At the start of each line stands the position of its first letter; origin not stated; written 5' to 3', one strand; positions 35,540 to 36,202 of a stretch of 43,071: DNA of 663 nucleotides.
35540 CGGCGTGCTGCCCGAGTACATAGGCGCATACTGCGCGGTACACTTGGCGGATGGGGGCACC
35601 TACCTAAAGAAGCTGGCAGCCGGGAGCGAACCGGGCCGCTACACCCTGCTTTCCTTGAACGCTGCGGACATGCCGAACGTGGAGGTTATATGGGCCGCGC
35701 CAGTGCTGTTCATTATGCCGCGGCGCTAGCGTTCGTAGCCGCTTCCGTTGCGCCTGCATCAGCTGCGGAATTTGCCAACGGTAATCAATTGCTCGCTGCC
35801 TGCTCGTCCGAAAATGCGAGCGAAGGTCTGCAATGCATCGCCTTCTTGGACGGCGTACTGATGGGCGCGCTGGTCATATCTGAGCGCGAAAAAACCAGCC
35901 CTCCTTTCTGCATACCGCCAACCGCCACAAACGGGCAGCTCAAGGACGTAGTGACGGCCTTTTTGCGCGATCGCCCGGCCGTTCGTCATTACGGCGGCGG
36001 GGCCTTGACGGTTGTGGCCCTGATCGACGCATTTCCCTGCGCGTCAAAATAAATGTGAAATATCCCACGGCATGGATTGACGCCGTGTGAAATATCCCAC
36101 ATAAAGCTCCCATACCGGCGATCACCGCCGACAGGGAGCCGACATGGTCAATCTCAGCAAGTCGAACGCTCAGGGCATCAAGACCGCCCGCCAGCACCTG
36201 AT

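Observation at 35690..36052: Rap1a/Tai4-like periplasmic protein co-transcribed with the cI repressor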

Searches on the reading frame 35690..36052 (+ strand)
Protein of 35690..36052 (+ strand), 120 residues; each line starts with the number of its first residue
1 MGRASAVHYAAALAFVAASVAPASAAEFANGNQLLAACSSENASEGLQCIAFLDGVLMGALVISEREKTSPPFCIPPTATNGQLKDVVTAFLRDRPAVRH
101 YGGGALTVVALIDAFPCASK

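Call 3: search_protein_families(library=pfam, proteins=[window:35690-36052:+], max_evalue=1)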
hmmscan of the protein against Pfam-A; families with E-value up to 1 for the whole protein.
window:35690-36052:+ (120 aa): 1 family
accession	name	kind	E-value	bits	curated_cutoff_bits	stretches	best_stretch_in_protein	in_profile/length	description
PF18602.6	Rap1a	-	5.9e-18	65.6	27.7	1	30-117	1-90/90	Rap1a immunity proteins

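Call 4: search_protein_families(library=phrogs, proteins=[window:35690-36052:+], max_evalue=0.1)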
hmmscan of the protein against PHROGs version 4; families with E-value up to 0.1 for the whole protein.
window:35690-36052:+ (120 aa): 1 family
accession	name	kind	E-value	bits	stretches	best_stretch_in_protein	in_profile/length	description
phrog_3870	-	unknown function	2.1e-13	51.4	1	11-119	6-112/115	-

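Call 5: search_dna_similar(query=window:35690-36052:+, collection=phages, mode=protein, max_evalue=0.001, max_rows=40)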
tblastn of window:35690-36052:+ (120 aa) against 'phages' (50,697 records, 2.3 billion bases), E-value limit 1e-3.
Records with a match: 3; places in all: 3; records where one place covers at least 80% of the query: 0.
Best place of each record, by identity: <60% 3.
By first word of the organism name: Microcystis 2; Phage 1.
By host as written in the record: Microcystis wesenbergii 2; Gammaproteobacteria 1.
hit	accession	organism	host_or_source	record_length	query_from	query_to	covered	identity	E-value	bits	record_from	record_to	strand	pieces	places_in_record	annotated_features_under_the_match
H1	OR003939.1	Phage DSL-LC04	Gammaproteobacteria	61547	30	119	75%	30.0%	6e-5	46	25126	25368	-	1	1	type VI amidase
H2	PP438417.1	Microcystis phage Mwe-JY25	Microcystis wesenbergii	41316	30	117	73%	27.5%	5e-5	46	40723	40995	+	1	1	hypothetical protein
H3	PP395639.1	Microcystis phage Mwe-JY07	Microcystis wesenbergii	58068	30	117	73%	27.5%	5e-5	46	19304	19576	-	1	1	hypothetical protein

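Call 6: search_solved_structures(query=window:35690-36052:+, max_evalue=10, show_alignments=3)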
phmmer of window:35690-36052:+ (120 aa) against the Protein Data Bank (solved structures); distinct sequences matched with E-value up to 10: 0.

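Call 8: find_homologous_proteins(query=window:35690-36052:+, max_evalue=0.001)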
Query window:35690-36052:+ (120 aa): 2 proteins with E <= 0.001 among 92 candidates.
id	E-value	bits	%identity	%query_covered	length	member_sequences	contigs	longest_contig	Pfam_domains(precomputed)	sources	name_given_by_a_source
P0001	1.6e-70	252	100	100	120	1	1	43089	PF18602.7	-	-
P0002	6.5e-31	124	49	100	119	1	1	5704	PF18602.7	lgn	-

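Call 11: get_annotated_region(hit=H1, flank=5000)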
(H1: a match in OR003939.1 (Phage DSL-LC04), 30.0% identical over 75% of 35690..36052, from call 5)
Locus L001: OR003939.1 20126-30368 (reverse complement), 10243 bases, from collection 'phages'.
description: Phage DSL-LC04, complete genome.
organism: Phage DSL-LC04 (NCBI taxid 3058958)
taxonomy: Viruses; Duplodnaviria; Heunggongvirae; Uroviricota; Caudoviricetes
host: Gammaproteobacteria; source: water sample of Dishui Lake; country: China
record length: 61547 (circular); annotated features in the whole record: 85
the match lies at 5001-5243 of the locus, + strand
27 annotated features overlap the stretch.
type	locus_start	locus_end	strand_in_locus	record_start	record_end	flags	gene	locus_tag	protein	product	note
CDS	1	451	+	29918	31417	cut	-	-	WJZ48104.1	UvrD-like DNA helicase-like protein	UvrD-like DNA helicase, C-terminal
CDS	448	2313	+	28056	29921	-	-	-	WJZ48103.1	DNA polymerase I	-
CDS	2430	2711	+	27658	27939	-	-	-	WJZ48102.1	hypothetical protein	-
CDS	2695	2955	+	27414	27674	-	-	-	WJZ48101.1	hypothetical protein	-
CDS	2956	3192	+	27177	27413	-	-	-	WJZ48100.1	hypothetical protein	-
CDS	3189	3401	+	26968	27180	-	-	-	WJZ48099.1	hypothetical protein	-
CDS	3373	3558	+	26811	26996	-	-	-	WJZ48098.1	hypothetical protein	-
CDS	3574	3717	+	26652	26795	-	-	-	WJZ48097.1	hypothetical protein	-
CDS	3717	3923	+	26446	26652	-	-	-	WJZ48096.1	dissimilatory sulfite reductase D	-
CDS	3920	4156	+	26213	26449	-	-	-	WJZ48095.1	hypothetical protein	-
CDS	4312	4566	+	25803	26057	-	-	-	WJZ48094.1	hypothetical protein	-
CDS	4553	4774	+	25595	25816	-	-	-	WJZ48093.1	hypothetical protein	-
CDS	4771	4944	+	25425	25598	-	-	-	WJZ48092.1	hypothetical protein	-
CDS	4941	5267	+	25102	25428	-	-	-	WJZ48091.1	type VI amidase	Tai4 (type VI amidase)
CDS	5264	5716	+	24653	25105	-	-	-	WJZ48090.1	hypothetical protein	-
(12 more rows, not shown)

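Call 12: get_annotated_region(hit=H2, flank=4000)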
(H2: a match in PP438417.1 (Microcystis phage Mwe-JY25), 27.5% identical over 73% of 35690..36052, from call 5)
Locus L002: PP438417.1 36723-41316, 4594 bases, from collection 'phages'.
description: Microcystis phage Mwe-JY25, complete genome.
organism: Microcystis phage Mwe-JY25 (NCBI taxid 3128148)
taxonomy: Viruses; Duplodnaviria; Heunggongvirae; Uroviricota; Caudoviricetes
host: Microcystis wesenbergii; source: China; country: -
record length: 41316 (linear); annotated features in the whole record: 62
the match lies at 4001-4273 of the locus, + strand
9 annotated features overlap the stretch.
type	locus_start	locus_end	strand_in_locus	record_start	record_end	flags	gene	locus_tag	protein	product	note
CDS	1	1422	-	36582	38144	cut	-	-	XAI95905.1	hypothetical protein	-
CDS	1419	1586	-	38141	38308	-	-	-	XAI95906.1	hypothetical protein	-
CDS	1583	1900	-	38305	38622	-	-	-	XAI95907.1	hypothetical protein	-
CDS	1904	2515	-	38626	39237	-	-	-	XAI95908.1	hypothetical protein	-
CDS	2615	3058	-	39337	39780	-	-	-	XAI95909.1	hypothetical protein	-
CDS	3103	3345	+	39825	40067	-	-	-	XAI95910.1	hypothetical protein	-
CDS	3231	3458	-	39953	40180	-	-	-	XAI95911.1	hypothetical protein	-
CDS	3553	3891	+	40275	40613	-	-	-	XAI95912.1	helix-turn-helix transcriptional regulator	-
CDS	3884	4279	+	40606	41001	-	-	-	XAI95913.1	hypothetical protein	-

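Call 19: search_protein_families(library=ncbifam, proteins=[window:35690-36052:+], max_evalue=0.1)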
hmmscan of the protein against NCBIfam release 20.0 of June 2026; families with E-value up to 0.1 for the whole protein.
window:35690-36052:+ (120 aa): 0 families

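Call 22: search_protein_representatives(protein=window:35690-36052:+)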
Query: 120 residues. Proteins with E-value up to 0.001 (for the whole library): 5023; up to 1e-10: 244; up to 1e-30: 1. The best 150 are listed.
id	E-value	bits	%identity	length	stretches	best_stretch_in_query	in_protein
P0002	2.1e-31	124.3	50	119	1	1-120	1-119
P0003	7.6e-22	93.5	42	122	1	1-119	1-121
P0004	1.9e-20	89.0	45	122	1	4-120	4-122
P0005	2.1e-18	82.5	40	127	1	9-118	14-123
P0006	2.0e-17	79.3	39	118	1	10-118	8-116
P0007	3.3e-17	78.6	48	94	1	30-120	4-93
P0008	4.3e-17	78.2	36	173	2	19-120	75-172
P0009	8.2e-17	77.3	39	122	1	6-119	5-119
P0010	1.4e-16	76.6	44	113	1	10-117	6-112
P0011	3.2e-16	75.4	42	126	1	17-119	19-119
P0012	7.4e-16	74.3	37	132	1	14-118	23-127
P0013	9.6e-16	73.9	43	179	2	25-119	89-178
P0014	2.0e-15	72.9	39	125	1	7-120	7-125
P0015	2.7e-15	72.5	46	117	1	2-118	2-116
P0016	3.1e-15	72.3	41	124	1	2-120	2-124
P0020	5.9e-15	71.4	39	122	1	12-118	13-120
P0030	2.0e-14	69.6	33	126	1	2-118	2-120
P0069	6.0e-13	64.9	35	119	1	10-118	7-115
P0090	2.6e-12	62.8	35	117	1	12-119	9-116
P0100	3.8e-12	62.3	41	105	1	16-118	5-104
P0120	6.4e-12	61.6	39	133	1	28-118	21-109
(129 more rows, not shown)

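Call 26: search_solved_structures(query=A1, max_evalue=10, show_alignments=3)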
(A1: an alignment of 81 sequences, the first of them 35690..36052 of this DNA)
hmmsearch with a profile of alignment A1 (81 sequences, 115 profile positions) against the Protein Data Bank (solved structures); distinct sequences matched with E-value up to 10: 8.
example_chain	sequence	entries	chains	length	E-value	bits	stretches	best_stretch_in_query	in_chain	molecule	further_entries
6ijf_A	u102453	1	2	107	0.00032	23.8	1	47-114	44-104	Tai4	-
6ije_B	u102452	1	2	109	0.00035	23.7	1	47-114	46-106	Tai4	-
4bi8_A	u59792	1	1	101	0.0034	20.5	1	45-113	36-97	RAP1A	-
3zfi_A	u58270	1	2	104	0.0036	20.5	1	42-113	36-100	RAP1A PROTEIN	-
2klc_A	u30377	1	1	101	0.63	13.2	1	46-91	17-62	Ubiquilin-1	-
2xhh_A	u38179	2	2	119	0.71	13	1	14-49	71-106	CARBOHYDRATE BINDING MODULE | CALCIUM-DEPENDENT CARBOHYDRATE BINDING MODULE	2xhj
2xfd_A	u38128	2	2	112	0.76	13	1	14-49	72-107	CARBOHYDRATE BINDING MODULE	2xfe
2hcm_A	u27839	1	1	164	0.95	12.6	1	17-49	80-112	Dual specificity protein phosphatase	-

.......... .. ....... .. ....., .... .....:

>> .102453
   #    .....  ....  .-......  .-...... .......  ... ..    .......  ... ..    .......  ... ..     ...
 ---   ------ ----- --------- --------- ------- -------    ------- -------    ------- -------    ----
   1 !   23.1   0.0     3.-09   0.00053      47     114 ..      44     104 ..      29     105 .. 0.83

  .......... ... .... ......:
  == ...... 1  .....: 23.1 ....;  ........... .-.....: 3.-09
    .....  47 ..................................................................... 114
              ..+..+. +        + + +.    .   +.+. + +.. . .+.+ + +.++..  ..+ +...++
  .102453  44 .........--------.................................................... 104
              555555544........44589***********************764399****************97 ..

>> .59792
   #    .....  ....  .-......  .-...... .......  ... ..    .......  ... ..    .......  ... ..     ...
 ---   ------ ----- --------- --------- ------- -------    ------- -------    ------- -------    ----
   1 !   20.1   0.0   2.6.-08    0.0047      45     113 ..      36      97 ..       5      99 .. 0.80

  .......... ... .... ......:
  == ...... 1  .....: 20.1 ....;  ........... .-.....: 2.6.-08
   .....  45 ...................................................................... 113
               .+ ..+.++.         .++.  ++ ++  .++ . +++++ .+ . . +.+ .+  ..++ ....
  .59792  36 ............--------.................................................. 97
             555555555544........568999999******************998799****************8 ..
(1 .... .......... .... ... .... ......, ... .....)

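Call 28: find_encoding_contigs(protein=P0002, flank=6000)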
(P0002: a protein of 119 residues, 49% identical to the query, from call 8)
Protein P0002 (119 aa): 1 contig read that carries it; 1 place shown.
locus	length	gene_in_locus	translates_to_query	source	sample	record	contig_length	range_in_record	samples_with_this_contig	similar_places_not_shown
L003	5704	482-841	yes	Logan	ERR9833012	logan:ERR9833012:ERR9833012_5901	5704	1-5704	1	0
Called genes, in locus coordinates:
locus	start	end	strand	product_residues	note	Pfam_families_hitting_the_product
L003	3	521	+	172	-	?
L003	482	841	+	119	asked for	PF18602:Rap1a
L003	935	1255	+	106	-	-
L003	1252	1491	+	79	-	-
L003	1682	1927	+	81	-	-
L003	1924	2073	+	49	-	-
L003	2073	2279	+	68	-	-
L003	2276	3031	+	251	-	PF09588:YqaJ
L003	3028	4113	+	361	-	PF13479:AAA_24 (faint)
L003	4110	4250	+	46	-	-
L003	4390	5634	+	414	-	PF00589:Phage_integrase (weak)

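Call 30: find_encoding_contigs(protein=P0003, flank=6000, max_places=4)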
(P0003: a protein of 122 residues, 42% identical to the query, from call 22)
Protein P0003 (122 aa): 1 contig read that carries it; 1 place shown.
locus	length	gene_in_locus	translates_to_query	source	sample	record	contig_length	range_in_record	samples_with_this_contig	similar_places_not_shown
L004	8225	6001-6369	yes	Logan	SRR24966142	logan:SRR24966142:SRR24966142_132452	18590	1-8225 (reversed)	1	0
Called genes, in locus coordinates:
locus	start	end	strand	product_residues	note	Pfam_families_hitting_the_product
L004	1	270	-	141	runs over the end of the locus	-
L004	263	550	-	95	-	-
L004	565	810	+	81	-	-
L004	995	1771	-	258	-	-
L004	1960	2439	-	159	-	-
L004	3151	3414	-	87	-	-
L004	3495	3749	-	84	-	PF10073:GapR_DNA-bd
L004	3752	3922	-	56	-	-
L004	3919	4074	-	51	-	PF04957:RMF (weak)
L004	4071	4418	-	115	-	-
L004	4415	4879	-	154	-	-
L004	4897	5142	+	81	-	-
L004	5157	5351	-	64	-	-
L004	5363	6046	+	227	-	PF00717:Peptidase_S24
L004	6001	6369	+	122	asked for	PF18602:Rap1a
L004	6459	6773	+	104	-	-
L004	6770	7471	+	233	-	PF04404:ERF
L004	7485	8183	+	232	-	-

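Call 31: find_encoding_contigs(protein=P0004, flank=6000, max_places=4)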
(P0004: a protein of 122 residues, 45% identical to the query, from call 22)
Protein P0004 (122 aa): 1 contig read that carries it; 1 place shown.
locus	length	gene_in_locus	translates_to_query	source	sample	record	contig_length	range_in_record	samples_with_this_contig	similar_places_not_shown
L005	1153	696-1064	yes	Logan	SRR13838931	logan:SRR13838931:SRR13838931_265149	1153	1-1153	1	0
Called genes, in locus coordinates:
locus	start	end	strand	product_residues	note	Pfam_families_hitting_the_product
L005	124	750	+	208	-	PF00717:Peptidase_S24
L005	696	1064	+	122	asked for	PF18602:Rap1a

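Call 33: predict_structure(alignment_id=A1)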
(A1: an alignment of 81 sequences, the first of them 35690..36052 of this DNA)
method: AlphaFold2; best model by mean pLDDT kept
length: 120 residues; sequences in the alignment: 81
mean_pLDDT: 91.9   pTM: 0.78
mean pLDDT of the five models: 91.9, 91.5, 90.9, 90.0, 89.6
residues with pLDDT >= 90: 91; 70-90: 22; 50-70: 7; < 50: 0
segments of 3 or more residues with pLDDT < 50: none
pLDDT, mean of each block of 10 residues (from residue 1): 67 81 83 98 96 97 97 97 98 98 98 91
secondary structure, 60 per line:
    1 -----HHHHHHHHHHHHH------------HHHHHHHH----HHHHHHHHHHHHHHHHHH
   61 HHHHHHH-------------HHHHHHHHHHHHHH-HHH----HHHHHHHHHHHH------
elements in order: H6-18 H31-38 H43-67 H81-94 H103-114

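Call 35: find_related_loci(query=window:35690-36052:+, collection=viral_contigs, flank=4000)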
Query window:35690-36052:+ (120 aa) in viral_contigs; peptide patterns used: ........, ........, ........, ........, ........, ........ (x = any residue, [..] = any of these).
8 stretches matched a pattern, but none encodes a relative of the query by tblastn (E <= 1e-3).

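Call 37: fold_search(model_id=the predicted structure, library=pdb)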
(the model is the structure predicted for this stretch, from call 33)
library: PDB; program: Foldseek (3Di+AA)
matches with E <= 10: 117; with E <= 0.001: 0
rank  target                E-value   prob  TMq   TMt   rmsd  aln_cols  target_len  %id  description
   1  4bi8_A                1.2e-03  1.00  0.58  0.73   4.1        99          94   21  Crystal structure of the type VI effector-immunity complex Ssp1-Rap1a from Serratia marcescens (released 2013-06-19)
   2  3zfi_A                2.0e-03  1.00  0.58  0.74   3.1        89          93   22  Rap1a protein (SMA2260) from Serratia marcescens (released 2013-06-19)
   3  6ije_A                3.1e-03  1.00  0.56  0.66   4.1       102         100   20  Crystal structure of the type VI amidase immunity (Tai4) from Agrobacterium tumefaciens (released 2018-12-19)
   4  3zfi_B                7.1e-03  1.00  0.57  0.72   4.2        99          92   19  Rap1a protein (SMA2260) from Serratia marcescens (released 2013-06-19)
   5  6ije_B                9.0e-03  1.00  0.53  0.61   4.6       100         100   18  Crystal structure of the type VI amidase immunity (Tai4) from Agrobacterium tumefaciens (released 2018-12-19)
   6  6ijf_A                1.5e-02  1.00  0.53  0.63   6.1       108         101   19  Crystal structure of the type VI effector-immunity complex (Tae4-Tai4) from Agrobacterium tumefaciens (released 2018-12-19)
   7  6ijf_B                2.4e-02  1.00  0.53  0.64   4.8       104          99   18  Crystal structure of the type VI effector-immunity complex (Tae4-Tai4) from Agrobacterium tumefaciens (released 2018-12-19)
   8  8drd_A                1.7e+00  0.07  0.20  0.22  11.8        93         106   14  Ni(II)-bound B2 dimer (H60/H100/H104) (released 2022-10-12)
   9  2rae                  2.4e+00  0.06  0.23  0.16  14.3       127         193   16  Crystal structure of a TetR/AcrR family transcriptional regulator from Rhodococcus sp. RHA1 (released 2007-09-25)
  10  1ppj_A                2.8e+00  0.06  0.19  0.06  14.4        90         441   12  Bovine cytochrome bc1 complex with stigmatellin and antimycin (released 2004-07-20)
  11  7n4f_A                2.8e+00  0.05  0.20  0.22  12.0        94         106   14  Ni-bound crystal structure of the engineered cyt cb562 variant, AB2-H100A, crystallized in the presence of Ni(II) (released 2022-06-15)
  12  9png_A                2.8e+00  0.05  0.21  0.23  11.8        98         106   14  Co-bound structure of the H77C variant of TriCyt2 (released 2025-10-22)
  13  3nmj_B                3.0e+00  0.05  0.20  0.22  12.0        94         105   13  Crystal structure of a nickel mediated dimer for the phenanthroline-modified cytochrome cb562 variant, MBP-Phen2 (released 2010-11-24)
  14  9cg3_L                3.2e+00  0.04  0.18  0.06  13.7        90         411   11  Human kidney respiratory complex III (released 2025-08-06)
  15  8sjf                  3.4e+00  0.06  0.22  0.25  11.7        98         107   14  Apo Structure of Computationally Designed Homotrimer Tet4 (released 2023-07-05)
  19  6dyi                  3.6e+00  0.04  0.19  0.20  12.1        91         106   14  Co(II)-bound structure of the engineered cyt cb562 variant, H3 (released 2019-04-24)
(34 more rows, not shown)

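Call 39: find_related_loci(query=A3, collection=viral_contigs, flank=4000)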
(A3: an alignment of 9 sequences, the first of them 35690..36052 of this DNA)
Query A3 (120 aa) in viral_contigs; peptide patterns used: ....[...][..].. (x = any residue, [..] = any of these).
35 stretches matched a pattern; 21 encode a relative of the query (tblastn E <= 1e-3); 21 distinct loci.
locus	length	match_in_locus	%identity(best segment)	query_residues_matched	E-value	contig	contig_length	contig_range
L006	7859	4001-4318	33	15-119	1e-13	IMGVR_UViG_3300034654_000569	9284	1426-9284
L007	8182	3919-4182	31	25-120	2e-12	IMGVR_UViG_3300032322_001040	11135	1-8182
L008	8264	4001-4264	31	25-120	5e-12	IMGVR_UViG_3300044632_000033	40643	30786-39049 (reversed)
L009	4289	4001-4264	31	25-120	5e-12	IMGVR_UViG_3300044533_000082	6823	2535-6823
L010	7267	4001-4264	29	25-120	9e-12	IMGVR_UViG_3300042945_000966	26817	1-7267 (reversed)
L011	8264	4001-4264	29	25-120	9e-12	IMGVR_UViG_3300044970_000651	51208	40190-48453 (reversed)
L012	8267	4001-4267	30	24-120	2e-11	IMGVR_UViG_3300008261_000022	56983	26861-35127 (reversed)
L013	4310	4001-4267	30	24-120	1e-11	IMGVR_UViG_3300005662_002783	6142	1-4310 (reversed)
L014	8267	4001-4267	30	24-120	2e-11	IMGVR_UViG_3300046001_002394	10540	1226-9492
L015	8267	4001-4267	30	24-120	2e-11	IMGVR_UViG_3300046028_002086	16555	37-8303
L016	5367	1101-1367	30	24-120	1e-11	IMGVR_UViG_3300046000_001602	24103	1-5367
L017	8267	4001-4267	30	24-120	2e-11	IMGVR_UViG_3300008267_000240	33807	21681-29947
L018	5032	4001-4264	29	25-120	3e-11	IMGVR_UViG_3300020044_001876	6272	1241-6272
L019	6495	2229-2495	31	24-120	9e-11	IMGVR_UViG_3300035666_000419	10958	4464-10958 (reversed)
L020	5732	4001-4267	29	24-120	9e-11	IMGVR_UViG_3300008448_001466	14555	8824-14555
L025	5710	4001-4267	31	24-120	7e-10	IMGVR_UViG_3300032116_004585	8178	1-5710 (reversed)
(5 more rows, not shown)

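Call 52: find_related_loci(query=A3, collection=genome_contigs, flank=6000)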
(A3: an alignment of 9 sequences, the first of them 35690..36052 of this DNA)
Query A3 (120 aa) in genome_contigs; peptide patterns used: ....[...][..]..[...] (x = any residue, [..] = any of these).
45 stretches matched a pattern; 1 encode a relative of the query (tblastn E <= 1e-3); 1 distinct loci.
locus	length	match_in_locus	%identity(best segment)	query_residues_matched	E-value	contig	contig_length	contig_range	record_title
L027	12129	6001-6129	49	73-115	7e-10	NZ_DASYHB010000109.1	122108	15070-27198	MAG: Ensifer sp. isolate SMAG_U4229 k141_3313, whole genome shotgun sequence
